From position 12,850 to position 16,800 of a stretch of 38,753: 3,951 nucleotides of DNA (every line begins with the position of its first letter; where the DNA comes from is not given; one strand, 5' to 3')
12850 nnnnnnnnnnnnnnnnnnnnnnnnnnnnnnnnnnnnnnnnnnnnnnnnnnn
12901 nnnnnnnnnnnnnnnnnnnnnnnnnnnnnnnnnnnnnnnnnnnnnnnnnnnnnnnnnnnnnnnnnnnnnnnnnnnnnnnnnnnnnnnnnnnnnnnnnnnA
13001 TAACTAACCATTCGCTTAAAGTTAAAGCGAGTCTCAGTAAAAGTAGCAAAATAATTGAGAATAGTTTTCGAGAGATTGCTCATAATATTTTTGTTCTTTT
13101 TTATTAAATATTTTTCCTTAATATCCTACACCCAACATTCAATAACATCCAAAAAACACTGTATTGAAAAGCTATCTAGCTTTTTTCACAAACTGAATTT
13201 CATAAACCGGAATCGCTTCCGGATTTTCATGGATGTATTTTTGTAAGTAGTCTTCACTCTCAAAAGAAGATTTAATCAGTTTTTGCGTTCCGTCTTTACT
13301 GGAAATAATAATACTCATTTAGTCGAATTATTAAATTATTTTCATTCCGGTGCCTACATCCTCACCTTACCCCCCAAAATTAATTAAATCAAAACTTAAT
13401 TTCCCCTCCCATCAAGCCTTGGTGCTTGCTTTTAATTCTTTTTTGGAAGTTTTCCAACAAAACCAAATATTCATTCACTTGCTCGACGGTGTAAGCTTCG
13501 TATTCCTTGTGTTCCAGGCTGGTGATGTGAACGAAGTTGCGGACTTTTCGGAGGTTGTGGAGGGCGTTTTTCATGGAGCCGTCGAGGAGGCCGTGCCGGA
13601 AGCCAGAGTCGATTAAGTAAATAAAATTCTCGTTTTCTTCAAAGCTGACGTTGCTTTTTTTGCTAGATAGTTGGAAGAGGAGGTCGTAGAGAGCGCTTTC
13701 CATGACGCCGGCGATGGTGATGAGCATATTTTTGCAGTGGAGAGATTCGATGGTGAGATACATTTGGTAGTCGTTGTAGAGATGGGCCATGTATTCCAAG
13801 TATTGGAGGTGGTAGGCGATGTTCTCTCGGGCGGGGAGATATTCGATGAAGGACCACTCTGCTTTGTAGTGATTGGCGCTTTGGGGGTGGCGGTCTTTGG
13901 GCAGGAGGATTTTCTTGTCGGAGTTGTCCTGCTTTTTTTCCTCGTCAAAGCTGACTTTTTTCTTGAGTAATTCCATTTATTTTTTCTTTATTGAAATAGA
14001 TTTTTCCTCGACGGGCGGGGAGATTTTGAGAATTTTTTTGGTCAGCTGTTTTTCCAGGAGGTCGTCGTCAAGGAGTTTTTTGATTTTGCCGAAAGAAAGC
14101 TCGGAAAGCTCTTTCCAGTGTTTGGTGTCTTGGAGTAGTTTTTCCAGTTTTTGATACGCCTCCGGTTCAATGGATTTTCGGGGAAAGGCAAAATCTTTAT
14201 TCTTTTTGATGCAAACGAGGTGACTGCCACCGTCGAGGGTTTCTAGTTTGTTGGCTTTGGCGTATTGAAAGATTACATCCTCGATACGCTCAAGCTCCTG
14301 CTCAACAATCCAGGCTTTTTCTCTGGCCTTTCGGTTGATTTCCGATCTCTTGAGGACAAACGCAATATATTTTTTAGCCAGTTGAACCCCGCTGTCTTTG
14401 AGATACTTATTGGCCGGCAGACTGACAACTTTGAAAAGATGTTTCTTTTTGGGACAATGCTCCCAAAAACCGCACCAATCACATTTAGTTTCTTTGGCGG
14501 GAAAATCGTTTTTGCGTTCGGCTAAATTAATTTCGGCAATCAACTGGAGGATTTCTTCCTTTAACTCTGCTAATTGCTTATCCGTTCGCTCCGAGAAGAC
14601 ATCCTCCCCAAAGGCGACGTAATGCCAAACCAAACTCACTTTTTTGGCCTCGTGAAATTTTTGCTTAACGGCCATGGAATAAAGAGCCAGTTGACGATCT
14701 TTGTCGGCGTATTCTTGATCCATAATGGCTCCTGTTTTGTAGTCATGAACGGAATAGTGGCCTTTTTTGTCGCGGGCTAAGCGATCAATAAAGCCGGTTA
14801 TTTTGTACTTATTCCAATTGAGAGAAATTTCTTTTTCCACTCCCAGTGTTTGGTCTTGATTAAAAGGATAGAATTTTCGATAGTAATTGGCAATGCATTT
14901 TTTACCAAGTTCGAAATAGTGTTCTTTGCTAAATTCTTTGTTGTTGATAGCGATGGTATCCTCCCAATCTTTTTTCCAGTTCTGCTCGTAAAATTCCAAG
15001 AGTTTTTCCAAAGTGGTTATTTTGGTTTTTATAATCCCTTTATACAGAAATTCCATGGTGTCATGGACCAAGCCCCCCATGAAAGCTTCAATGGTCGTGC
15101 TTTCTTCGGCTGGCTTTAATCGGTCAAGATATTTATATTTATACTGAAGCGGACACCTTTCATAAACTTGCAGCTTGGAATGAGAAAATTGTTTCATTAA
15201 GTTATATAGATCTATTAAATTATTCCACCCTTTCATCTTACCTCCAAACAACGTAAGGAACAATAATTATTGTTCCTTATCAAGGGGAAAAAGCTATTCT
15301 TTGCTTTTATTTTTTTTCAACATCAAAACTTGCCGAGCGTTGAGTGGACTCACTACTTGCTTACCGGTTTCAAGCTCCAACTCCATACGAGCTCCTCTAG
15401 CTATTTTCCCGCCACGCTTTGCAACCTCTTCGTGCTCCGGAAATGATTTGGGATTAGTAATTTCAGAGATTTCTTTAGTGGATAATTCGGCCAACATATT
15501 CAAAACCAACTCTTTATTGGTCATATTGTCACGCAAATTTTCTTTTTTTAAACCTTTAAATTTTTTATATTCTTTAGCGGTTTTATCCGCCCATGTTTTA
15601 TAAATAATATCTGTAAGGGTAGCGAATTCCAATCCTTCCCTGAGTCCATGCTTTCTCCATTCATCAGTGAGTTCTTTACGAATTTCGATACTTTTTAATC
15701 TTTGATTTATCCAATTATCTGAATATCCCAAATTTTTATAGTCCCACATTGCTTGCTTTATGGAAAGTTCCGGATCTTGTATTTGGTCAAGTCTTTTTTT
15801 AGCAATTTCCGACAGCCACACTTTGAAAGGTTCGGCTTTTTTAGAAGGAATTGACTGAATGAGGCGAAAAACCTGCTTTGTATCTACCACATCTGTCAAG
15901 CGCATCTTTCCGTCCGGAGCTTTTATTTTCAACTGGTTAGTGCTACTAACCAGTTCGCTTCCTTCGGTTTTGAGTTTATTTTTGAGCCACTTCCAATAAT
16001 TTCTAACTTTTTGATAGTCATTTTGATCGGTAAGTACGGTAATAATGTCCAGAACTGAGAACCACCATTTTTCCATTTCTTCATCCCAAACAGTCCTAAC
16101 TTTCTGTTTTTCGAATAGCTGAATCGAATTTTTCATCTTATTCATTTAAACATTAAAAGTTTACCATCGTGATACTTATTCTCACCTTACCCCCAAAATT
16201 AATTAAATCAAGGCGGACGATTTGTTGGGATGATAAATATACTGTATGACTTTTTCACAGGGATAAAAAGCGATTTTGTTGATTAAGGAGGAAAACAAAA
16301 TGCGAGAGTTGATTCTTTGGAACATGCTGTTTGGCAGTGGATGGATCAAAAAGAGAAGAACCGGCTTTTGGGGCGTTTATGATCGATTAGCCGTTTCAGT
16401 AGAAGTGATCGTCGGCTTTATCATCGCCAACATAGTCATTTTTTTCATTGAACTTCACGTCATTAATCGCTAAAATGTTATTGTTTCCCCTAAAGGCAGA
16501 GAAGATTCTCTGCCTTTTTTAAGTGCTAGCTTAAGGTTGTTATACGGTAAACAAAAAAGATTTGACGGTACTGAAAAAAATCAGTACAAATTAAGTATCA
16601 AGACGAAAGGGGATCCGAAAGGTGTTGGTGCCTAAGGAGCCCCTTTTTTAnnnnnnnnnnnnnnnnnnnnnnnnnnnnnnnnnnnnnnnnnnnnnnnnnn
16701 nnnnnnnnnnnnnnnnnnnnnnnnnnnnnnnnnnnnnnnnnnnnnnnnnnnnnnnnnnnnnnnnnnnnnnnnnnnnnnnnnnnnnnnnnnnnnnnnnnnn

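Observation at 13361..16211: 31/32-nt direct repeat brackets a three-gene cassette and reads as a promoter in front of both island operons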

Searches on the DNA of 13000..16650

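Call 88: search_rna_families(source=window, start=13000, end=16650, threshold=evalue, max_evalue=1)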
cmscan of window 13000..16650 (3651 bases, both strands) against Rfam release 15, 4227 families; matches with E-value up to 1: 3.
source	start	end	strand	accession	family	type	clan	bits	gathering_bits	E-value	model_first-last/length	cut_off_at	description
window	15250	15279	-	RF04344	Plastid-psbA-3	Cis-reg;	CL00153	31.3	48.4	0.0047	1-57/57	no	Plastid-psbA-3 3UTR RNA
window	15254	15283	+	RF04344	Plastid-psbA-3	Cis-reg;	CL00153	28.2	48.4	0.029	1-57/57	no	Plastid-psbA-3 3UTR RNA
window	16447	16520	+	RF02057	STnc40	Gene; sRNA;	-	23.6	45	0.65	1-70/70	no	Salmonella enterica sRNA STnc40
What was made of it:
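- On Structured RNA or Rfam family: Nothing lies on R at E up to 1 (call 88).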

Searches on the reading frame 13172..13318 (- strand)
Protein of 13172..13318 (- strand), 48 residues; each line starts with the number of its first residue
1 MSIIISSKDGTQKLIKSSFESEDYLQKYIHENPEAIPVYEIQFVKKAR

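Call 26: search_protein_families(library=phrogs, proteins=[window:13172-13318:-], max_evalue=0.01)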
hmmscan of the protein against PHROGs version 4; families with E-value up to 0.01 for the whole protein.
window:13172-13318:- (48 aa): 0 families

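Call 63: find_encoding_contigs(protein=window:13172-13318:-, flank=5000, max_places=10)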
Protein window:13172-13318:- (48 aa): 3 contigs read that carry it; 3 places shown.
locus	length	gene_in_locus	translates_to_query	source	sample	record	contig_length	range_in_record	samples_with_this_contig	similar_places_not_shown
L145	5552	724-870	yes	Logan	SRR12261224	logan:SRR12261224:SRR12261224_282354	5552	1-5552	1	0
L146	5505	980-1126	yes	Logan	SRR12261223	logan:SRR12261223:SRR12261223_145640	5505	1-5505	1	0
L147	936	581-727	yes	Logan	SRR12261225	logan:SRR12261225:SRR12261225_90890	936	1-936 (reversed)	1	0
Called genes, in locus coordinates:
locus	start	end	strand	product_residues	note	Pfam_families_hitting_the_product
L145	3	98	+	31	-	?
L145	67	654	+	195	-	-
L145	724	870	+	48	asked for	-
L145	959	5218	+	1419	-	PF01443:Viral_helicase1 (faint), PF05127:NAT10_TcmA_helicase (faint), PF13086:AAA_11, PF13245:AAA_19 (faint), PF13604:AAA_30 (weak), PF13086:AAA_11 (weak), PF13087:AAA_12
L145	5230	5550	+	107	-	?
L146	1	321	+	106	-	?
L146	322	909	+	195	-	-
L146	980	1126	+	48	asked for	-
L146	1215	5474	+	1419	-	PF01443:Viral_helicase1 (faint), PF05127:NAT10_TcmA_helicase (faint), PF13086:AAA_11, PF13245:AAA_19 (faint), PF13604:AAA_30 (weak), PF13086:AAA_11 (weak), PF13087:AAA_12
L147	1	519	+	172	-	?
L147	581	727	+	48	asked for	-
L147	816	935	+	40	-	?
